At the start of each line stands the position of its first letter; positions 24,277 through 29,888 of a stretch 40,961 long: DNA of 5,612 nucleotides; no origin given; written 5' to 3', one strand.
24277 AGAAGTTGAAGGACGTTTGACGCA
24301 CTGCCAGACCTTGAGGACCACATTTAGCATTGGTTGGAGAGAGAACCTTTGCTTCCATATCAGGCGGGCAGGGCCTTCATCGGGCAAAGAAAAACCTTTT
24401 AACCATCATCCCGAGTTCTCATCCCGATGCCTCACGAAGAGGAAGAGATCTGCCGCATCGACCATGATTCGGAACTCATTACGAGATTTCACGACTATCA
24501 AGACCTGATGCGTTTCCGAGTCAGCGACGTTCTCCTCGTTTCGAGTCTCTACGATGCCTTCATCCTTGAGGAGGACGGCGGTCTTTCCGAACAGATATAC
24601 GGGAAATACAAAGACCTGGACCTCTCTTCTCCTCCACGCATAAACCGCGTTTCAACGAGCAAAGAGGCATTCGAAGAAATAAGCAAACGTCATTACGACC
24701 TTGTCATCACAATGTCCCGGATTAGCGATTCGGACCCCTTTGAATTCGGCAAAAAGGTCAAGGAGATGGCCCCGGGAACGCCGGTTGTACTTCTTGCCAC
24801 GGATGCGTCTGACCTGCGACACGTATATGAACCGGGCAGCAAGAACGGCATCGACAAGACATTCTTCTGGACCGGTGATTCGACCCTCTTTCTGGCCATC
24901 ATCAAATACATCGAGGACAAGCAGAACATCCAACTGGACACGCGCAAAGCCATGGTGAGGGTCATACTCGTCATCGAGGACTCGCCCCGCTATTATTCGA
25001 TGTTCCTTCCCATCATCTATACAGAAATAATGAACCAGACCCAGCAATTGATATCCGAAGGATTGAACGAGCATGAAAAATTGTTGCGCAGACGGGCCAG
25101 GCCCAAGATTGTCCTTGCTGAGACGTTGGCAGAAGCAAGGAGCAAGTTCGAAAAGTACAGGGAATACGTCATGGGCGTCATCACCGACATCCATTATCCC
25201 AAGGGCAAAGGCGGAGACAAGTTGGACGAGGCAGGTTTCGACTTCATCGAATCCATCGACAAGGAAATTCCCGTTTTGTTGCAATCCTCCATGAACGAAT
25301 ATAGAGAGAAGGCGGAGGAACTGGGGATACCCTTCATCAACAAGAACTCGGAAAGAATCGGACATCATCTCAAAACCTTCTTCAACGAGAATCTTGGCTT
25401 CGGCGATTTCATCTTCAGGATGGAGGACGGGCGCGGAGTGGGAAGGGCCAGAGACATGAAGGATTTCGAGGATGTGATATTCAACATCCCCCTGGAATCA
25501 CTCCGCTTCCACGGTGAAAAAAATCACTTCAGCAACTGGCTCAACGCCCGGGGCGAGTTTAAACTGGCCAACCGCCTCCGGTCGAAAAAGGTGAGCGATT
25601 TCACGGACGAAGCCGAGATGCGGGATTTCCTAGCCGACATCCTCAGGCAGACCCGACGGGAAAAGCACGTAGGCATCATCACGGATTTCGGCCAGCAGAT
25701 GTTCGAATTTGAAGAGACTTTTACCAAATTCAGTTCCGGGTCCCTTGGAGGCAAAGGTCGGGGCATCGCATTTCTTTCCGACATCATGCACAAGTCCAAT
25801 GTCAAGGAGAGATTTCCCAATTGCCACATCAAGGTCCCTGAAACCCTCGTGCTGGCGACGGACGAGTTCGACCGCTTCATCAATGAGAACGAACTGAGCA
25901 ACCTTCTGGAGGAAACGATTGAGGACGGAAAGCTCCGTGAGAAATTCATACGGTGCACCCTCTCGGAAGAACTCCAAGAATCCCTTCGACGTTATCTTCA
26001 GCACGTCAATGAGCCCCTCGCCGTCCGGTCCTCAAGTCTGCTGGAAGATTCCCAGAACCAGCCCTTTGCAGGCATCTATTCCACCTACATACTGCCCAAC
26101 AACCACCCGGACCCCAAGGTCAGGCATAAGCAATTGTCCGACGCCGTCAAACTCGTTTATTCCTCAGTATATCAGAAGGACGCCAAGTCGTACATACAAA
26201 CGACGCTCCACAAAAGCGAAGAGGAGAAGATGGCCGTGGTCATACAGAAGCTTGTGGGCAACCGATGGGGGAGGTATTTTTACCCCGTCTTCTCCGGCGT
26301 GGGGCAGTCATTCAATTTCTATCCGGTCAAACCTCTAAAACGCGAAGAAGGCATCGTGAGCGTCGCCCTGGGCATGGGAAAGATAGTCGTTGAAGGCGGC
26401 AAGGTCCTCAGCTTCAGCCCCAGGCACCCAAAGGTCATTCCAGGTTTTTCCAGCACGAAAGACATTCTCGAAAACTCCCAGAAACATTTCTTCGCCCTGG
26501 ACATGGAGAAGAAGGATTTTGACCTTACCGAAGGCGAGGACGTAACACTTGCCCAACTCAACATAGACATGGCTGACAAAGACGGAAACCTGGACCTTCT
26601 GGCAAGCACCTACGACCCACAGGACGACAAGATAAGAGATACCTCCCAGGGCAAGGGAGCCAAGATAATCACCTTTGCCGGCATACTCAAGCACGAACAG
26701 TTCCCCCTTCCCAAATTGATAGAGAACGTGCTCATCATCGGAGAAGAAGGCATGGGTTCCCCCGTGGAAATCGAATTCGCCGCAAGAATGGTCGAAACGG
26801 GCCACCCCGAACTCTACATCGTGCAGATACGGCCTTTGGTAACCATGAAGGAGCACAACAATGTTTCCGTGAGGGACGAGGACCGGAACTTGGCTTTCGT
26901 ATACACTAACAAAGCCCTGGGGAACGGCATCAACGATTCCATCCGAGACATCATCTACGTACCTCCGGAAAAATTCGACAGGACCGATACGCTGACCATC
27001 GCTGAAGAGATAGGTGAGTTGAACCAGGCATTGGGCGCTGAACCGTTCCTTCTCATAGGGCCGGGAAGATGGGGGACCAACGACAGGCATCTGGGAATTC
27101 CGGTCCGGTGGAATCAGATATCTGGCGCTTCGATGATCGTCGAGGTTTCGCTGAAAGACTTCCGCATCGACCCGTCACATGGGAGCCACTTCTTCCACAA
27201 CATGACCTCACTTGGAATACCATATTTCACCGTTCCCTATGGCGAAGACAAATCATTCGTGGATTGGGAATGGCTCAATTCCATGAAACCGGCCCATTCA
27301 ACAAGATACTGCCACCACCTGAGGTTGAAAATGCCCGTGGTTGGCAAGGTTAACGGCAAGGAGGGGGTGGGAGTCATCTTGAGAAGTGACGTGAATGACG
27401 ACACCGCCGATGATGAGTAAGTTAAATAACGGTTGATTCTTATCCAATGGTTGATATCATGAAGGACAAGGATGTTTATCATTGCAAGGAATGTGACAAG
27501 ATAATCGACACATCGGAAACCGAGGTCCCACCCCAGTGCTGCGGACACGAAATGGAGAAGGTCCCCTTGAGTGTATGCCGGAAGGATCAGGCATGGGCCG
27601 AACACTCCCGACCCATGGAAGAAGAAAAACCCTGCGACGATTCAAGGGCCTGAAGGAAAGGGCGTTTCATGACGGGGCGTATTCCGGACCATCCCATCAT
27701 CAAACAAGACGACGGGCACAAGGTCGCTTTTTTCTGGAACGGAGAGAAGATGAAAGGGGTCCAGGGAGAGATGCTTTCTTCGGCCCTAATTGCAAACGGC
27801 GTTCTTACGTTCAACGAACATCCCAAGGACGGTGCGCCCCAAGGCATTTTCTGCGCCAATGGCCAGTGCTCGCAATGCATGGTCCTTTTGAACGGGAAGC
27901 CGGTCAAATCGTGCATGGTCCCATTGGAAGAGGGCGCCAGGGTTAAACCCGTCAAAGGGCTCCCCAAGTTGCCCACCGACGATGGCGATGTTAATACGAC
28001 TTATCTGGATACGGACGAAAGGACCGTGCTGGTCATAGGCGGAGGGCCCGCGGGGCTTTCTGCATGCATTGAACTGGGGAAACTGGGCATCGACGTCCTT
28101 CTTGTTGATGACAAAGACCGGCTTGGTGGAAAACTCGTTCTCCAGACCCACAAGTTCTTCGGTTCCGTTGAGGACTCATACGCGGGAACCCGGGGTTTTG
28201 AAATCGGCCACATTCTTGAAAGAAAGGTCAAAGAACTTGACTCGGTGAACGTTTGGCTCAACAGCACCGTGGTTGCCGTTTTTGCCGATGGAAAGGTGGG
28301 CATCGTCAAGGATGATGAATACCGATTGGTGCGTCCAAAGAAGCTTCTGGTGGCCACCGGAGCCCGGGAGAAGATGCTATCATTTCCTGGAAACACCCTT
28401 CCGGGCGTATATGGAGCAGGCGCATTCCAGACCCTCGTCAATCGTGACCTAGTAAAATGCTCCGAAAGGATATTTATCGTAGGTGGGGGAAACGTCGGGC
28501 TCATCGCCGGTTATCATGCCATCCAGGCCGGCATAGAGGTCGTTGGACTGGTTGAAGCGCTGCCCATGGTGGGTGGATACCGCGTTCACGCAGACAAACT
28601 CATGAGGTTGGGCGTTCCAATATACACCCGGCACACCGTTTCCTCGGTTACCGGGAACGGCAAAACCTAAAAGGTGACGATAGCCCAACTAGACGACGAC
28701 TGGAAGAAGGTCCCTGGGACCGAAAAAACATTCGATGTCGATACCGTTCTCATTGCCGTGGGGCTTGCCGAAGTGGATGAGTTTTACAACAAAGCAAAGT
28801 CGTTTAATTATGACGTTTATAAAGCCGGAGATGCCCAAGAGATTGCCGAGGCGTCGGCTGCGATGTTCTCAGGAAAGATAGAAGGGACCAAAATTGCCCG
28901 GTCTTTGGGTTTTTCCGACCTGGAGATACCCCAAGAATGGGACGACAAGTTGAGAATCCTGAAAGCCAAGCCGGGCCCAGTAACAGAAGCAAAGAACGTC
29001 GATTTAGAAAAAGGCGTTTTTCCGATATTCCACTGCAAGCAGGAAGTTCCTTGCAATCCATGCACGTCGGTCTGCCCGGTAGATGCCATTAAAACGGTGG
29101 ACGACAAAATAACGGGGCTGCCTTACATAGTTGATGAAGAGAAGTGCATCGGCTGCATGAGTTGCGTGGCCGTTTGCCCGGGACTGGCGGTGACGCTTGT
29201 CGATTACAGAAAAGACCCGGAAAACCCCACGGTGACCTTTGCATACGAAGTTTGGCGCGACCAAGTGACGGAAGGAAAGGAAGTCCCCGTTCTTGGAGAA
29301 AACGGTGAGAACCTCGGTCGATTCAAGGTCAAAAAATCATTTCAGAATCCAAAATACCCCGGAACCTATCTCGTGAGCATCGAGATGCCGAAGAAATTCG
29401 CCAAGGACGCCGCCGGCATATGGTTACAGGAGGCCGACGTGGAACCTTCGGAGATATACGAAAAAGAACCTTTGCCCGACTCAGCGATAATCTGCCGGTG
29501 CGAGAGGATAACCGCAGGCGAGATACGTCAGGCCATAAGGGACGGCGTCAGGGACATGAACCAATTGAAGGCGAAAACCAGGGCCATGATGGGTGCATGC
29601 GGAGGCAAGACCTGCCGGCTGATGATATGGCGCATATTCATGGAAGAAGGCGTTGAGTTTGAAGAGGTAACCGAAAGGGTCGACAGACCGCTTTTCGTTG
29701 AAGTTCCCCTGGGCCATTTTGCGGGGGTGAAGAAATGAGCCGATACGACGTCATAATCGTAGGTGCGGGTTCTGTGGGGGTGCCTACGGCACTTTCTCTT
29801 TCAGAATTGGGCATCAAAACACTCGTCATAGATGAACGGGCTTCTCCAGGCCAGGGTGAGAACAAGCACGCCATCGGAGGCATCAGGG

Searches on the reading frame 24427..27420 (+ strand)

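Call 7: search_protein_families(library=pfam, proteins=[window:24427-27420:+])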
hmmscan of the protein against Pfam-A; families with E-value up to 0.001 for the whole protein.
window:24427-27420:+ (997 aa): 2 families
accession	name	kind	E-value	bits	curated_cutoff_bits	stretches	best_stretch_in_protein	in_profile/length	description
PF01326.24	PPDK_N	-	7.2e-42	144.3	27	1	439-819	3-324/328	Pyruvate phosphate dikinase, AMP/ATP-binding domain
PF00072.30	Response_reg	-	1.6e-05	25.5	30.2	0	71-146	24-101/111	Response regulator receiver domain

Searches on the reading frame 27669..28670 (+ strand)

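Call 39: search_protein_families(library=pfam, proteins=[window:27669-28670:+], max_evalue=0.0001)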
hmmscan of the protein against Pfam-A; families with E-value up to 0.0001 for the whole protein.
window:27669-28670:+ (333 aa): 12 families
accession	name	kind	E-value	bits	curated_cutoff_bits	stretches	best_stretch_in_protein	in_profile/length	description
PF07992.20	Pyr_redox_2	-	5.9e-24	85.4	26.1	1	119-332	2-214/291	Pyridine nucleotide-disulphide oxidoreductase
PF13510.11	Fer2_4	-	2.7e-21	75.8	22.8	1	18-94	3-79/82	2Fe-2S iron-sulfur cluster binding domain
PF12831.13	FAD_oxidored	-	3.8e-11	43.4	27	1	120-162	2-44/416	FAD dependent oxidoreductase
PF00070.33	Pyr_redox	-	2.3e-10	41.3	22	0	267-332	1-71/82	Pyridine nucleotide-disulphide oxidoreductase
PF13450.12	NAD_binding_8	-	2.2e-09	37.9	21.9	1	122-155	1-34/68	NAD(P)-binding Rossmann-like domain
PF03486.20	HI0933_like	-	4.6e-09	36.5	50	1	119-158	2-41/244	HI0933-like protein Rossmann domain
PF01494.25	FAD_binding_3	-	4.7e-07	29.8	22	1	119-149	3-33/349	FAD binding domain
PF01266.30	DAO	-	2.5e-06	27.7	27.9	0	120-154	2-37/353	FAD dependent oxidoreductase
PF00890.30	FAD_binding_2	-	2.6e-06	27.3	20.4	1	120-157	2-39/414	FAD binding domain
PF01134.28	GIDA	-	6.1e-06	26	22.1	0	120-157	2-29/391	Glucose inhibited division protein A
PF13738.12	Pyr_redox_3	-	6.3e-06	26.1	30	0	121-153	1-33/305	Pyridine nucleotide-disulphide oxidoreductase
PF01946.23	Thi4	-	9.5e-06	25.4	26.2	0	113-158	13-59/235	Thi4 family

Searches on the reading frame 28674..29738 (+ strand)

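Call 7: search_protein_families(library=pfam, proteins=[window:28674-29738:+])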
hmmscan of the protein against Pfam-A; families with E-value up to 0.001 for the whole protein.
window:28674-29738:+ (354 aa): 11 families
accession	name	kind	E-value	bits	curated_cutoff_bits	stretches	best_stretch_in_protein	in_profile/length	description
PF04324.20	Fer2_BFD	-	6.7e-13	49.2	26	1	272-322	1-48/50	BFD-like [2Fe-2S] binding domain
PF00037.32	Fer4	-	4.9e-09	36.1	21.1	1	151-172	1-22/24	4Fe-4S binding domain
PF12838.12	Fer4_7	-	1.5e-07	32.2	27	1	127-169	5-49/52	4Fe-4S dicluster domain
PF13237.11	Fer4_10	-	2.5e-07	30.9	25.5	2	126-169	11-53/53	4Fe-4S dicluster domain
PF25160.1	LdpA_Fe-S-bd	-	5.6e-07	29.7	27.6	1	128-177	7-47/49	LdpA Fe-S cluster-binding domain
PF14697.11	Fer4_21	-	6e-07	29.9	35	2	125-169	9-52/59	4Fe-4S dicluster domain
PF12837.12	Fer4_6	-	9.1e-07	29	25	1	153-169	4-20/24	4Fe-4S binding domain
PF13187.11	Fer4_9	-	3.2e-06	27.5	27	1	127-170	5-49/52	4Fe-4S dicluster domain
PF12797.12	Fer4_2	-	6.4e-06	26.2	24.5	1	152-169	4-21/22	4Fe-4S binding domain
PF13484.11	Fer4_16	-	0.00023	22.3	30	0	157-180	1-24/66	4Fe-4S double cluster binding domain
PF12800.12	Fer4_4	-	0.00026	21.5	24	1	156-169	2-15/17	4Fe-4S binding domain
